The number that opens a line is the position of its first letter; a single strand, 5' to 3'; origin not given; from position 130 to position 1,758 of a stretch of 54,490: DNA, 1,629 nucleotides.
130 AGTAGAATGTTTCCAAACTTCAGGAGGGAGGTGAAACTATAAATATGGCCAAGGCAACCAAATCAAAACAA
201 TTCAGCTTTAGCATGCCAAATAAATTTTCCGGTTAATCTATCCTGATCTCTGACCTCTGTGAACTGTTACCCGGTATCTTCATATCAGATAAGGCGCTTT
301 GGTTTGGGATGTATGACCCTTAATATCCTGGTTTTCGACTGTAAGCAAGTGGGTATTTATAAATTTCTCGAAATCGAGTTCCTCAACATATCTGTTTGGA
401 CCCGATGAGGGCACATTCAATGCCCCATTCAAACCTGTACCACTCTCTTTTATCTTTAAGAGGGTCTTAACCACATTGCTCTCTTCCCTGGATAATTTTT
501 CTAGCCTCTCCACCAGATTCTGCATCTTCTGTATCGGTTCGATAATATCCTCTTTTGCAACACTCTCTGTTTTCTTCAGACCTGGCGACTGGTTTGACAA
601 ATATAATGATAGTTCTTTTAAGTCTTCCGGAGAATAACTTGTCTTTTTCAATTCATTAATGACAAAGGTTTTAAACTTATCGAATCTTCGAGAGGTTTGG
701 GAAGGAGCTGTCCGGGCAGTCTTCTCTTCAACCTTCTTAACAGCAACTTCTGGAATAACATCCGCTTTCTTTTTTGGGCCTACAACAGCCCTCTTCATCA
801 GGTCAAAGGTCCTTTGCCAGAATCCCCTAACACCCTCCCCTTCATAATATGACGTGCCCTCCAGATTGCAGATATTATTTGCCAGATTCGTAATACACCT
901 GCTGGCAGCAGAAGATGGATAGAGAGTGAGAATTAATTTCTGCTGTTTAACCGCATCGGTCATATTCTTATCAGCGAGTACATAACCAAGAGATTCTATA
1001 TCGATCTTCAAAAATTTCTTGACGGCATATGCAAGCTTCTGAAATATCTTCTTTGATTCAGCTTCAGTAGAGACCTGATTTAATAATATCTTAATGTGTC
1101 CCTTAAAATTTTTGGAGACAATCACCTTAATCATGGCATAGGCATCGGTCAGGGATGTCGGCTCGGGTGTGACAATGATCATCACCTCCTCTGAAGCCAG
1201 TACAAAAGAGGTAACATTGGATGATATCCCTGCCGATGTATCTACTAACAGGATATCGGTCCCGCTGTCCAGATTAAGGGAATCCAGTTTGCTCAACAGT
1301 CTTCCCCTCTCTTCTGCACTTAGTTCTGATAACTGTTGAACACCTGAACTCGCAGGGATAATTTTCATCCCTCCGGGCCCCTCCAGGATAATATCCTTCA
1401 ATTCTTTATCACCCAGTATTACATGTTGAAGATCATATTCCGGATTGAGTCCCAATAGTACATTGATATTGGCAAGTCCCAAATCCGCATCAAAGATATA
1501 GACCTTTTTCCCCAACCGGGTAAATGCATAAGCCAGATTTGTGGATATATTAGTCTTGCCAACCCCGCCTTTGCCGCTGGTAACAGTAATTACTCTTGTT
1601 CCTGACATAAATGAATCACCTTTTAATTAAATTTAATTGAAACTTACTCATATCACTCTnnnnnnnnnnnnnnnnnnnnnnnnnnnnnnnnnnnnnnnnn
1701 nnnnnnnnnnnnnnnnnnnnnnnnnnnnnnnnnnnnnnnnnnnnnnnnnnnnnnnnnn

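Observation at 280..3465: One protein combining TPR, cNMP-binding, PilZ and a PilB-N-like domain, paired with an extended MinD/FlhG-type ATPase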

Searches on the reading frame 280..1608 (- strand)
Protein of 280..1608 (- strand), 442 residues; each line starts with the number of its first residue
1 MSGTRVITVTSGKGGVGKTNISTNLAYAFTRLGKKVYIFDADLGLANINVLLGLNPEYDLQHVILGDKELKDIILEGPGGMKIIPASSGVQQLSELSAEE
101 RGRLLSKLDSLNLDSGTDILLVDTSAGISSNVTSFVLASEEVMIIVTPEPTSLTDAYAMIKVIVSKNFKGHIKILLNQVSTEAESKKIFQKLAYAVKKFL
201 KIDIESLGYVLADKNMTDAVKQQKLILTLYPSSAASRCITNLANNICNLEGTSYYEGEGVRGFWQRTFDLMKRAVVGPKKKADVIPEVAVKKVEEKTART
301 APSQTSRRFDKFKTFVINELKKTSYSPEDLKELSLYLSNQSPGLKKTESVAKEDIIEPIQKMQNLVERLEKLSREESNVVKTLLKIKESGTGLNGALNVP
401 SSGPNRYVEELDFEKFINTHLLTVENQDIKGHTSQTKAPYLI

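Call 3: search_protein_families(library=pfam, proteins=[window:280-1608:-], max_evalue=1)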
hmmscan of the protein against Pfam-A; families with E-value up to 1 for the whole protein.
window:280-1608:- (442 aa): 13 families
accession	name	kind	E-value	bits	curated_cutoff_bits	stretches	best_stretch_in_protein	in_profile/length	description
PF10609.15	ParA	-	2.1e-16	60.6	27.1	1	5-246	4-245/246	NUBPL iron-transfer P-loop NTPase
PF13614.12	AAA_31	-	2.2e-16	60.8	27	1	4-163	1-164/177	AAA domain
PF01656.29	CbiA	-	8.1e-16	58.6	25.4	1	7-224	1-123/125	CobQ/CobB/MinD/ParA nucleotide binding domain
PF00142.24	Fer4_NifH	-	1.7e-06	28.2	25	1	11-248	6-246/271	4Fe-4S iron sulfur cluster binding proteins, NifH/frxC family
PF06564.18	CBP_BcsQ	-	7.5e-06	26.1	21.3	1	6-244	3-231/234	Cellulose biosynthesis protein BcsQ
PF07015.17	VirC1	-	5.5e-05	23.1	24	2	5-42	2-39/231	VirC1 protein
PF02374.21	ArsA_ATPase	-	8.7e-05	22.3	24.3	1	5-41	2-37/305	Anion-transporting ATPase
PF09140.17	MipZ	-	0.0072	16.1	20.7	1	6-155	2-135/262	ATPase MipZ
PF24629.1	STATB_N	-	0.061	13.9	27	1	165-229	14-79/139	Signal transducer and activator of transcription b N-terminal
PF16575.11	CLP1_P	-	0.065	13.5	26.6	1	12-48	1-37/188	mRNA cleavage and polyadenylation factor CLP1 P-loop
PF01695.23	IstB_IS21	-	0.095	12.6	24.1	1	11-40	98-127/238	IstB-like ATP binding protein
PF13500.12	AAA_26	-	0.13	12.6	27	0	6-38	2-34/198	AAA domain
PF13481.12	AAA_25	-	0.13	12.3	27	1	7-38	35-65/195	AAA domain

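Call 4: search_protein_families(library=ncbifam, proteins=[window:280-1608:-], max_evalue=1)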
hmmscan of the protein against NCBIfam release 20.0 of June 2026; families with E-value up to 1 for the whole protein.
window:280-1608:- (442 aa): 35 families (the best 25 are shown)
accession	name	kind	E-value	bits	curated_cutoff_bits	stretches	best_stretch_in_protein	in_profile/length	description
TIGR01969.1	minD_arch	subfamily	3.7e-40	137.7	201.75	1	5-250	1-234/251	cell division ATPase MinD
TIGR01968.1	minD_bact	equivalog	3.7e-29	101.9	212.9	1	5-246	2-236/261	septum site-determining protein MinD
NF008079.0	PRK10818.1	equivalog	8.9e-19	67.8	508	1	4-168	2-165/270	septum site-determining protein MinD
TIGR03371.1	cellulose_yhjQ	equivalog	7.1e-17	61.7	157.85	1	5-244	2-239/246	cellulose biosynthesis protein BcsQ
NF041546.1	ParA_partition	equivalog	1.3e-15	57.5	180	2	6-42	1-37/203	ParA family partition ATPase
NF041136.1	MrpORP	equivalog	8.8e-13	48.3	450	1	5-57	6-58/365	iron-sulfur cluster carrier protein MrpORP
TIGR03018.1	pepcterm_TyrKin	hypoth_equivalog_domain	4.4e-11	42.5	230.65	1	5-169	36-202/207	XrtA-associated tyrosine autokinase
TIGR03029.1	EpsG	equivalog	5.1e-10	39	313.8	1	3-159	102-256/274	chain length determinant protein tyrosine kinase EpsG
NF008669.0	PRK11670.1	equivalog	4.5e-09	35.7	348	1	5-55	108-158/369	iron-sulfur cluster carrier protein ApbC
NF047398.1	AAA_KGGVGR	domain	5e-09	36.7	90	1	5-154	3-180/190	KGGVGR-motif variant AAA ATPase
TIGR01007.1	eps_fam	subfamily_domain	6.7e-09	35.6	108.05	1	4-138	17-148/204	polysaccharide biosynthesis tyrosine autokinase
NF007350.0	PRK09841.1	equivalog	4.8e-06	25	1248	1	5-129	532-653/726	tyrosine-protein kinase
NF010423.0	PRK13849.1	equivalog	9.9e-06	25.1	313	2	5-42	2-39/231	conjugal transfer ATPase VirC1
TIGR01287.1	nifH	equivalog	1.6e-05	24.4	394.35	1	11-82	6-81/275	nitrogenase iron protein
NF033200.1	F430_CfbC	exception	1.6e-05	24.4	402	1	11-250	6-242/260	Ni-sirohydrochlorin a,c-diamide reductive cyclase ATP-dependent reductase subunit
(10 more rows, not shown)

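Call 10: find_homologous_proteins(query=window:280-1608:-, max_evalue=1e-10)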
Query window:280-1608:- (442 aa): 7955 proteins with E <= 1e-10 among 8000 candidates; the best 120 are listed.
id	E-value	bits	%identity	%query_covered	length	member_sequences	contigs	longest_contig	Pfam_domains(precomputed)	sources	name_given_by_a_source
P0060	2.1e-280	948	100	100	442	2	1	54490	PF00142.25,PF10609.16,PF01656.30,PF13614.13,PF06564.19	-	-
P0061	5.5e-214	729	80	100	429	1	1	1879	PF00142.25,PF10609.16,PF01656.30,PF13614.13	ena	-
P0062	3.1e-207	707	80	96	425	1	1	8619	PF00142.25,PF10609.16,PF01656.30,PF13614.13,PF06564.19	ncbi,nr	ncbi:MAG: MinD/ParA family protein [Nitrospinae bacterium]|nr:MinD/ParA family protein [Nitrospinota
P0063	7.2e-83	297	46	76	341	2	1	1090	PF00142.25,PF10609.16,PF01656.30,PF13614.13,PF09140.18,PF06564.19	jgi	jgi:MinD-like ATPase involved in chromosome partitioning or flagellar assembly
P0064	1.2e-82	296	43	88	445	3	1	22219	PF10609.16,PF01656.30,PF13614.13,PF06564.19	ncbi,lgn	-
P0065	9.4e-82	293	52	61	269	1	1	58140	PF00142.25,PF10609.16,PF01656.30,PF13614.13,PF02374.22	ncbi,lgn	-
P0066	1.3e-81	293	51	61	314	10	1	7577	PF00142.25,PF10609.16,PF01656.30,PF13614.13,PF06564.19,PF02374.22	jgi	-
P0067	3.6e-81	292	51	61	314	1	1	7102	PF00142.25,PF10609.16,PF01656.30,PF13614.13,PF06564.19,PF02374.22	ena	-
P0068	4.5e-81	291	50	61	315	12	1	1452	PF00142.25,PF10609.16,PF01656.30,PF13614.13,PF06564.19,PF02374.22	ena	-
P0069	6.8e-81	291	51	60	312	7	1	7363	PF00142.25,PF10609.16,PF01656.30,PF13614.13,PF06564.19,PF02374.22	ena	-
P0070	1.5e-80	289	50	61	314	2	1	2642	PF00142.25,PF10609.16,PF01656.30,PF13614.13,PF06564.19,PF02374.22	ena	-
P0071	2.3e-80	289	50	60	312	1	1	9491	PF00142.25,PF10609.16,PF01656.30,PF13614.13,PF06564.19,PF02374.22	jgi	jgi:flagellar biosynthesis protein FlhG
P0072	3.7e-80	288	51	61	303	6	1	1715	PF00142.25,PF10609.16,PF01656.30,PF13614.13,PF02374.22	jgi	jgi:flagellar biosynthesis protein FlhG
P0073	5.1e-80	288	50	60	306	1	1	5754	PF00142.25,PF10609.16,PF01656.30,PF13614.13,PF06564.19,PF02374.22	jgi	-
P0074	5.8e-80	288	50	60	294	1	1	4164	PF00142.25,PF10609.16,PF01656.30,PF13614.13,PF06564.19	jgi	-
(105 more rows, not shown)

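Call 13: find_encoding_contigs(protein=P0064, flank=10000, max_places=3)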
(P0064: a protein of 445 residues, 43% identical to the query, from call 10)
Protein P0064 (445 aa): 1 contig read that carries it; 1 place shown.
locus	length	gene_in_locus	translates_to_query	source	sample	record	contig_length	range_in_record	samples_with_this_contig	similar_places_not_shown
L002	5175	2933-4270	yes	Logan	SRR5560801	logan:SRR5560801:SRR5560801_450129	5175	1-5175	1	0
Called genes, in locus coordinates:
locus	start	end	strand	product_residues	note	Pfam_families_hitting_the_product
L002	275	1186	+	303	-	PF02424:ApbE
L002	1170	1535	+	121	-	PF07009:NusG_II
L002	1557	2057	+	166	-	PF07456:Hpre_diP_synt_I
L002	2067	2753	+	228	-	PF02361:CbiQ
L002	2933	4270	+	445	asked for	PF01656:CbiA, PF06564:CBP_BcsQ, PF10609:ParA, PF13614:AAA_31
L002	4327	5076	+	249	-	PF04851:ResIII (faint), PF13191:AAA_16, PF01637:ATPase_2 (weak), PF05621:TniB, PF13401:AAA_22, PF07728:AAA_5 (weak), PF09848:SLFN-g3_helicase (weak)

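Call 75: search_protein_families(library=padloc, proteins=[window:280-1608:-], max_evalue=0.001)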
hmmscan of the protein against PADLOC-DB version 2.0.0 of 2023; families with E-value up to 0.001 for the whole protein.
window:280-1608:- (442 aa): 2 families
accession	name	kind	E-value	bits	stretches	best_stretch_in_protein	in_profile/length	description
PDLC04559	PDC-M28B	-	7.8e-05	19.9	0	4-43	128-167/438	-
PDLC04140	mad8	-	0.00059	17.4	0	7-110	29-101/314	mads_8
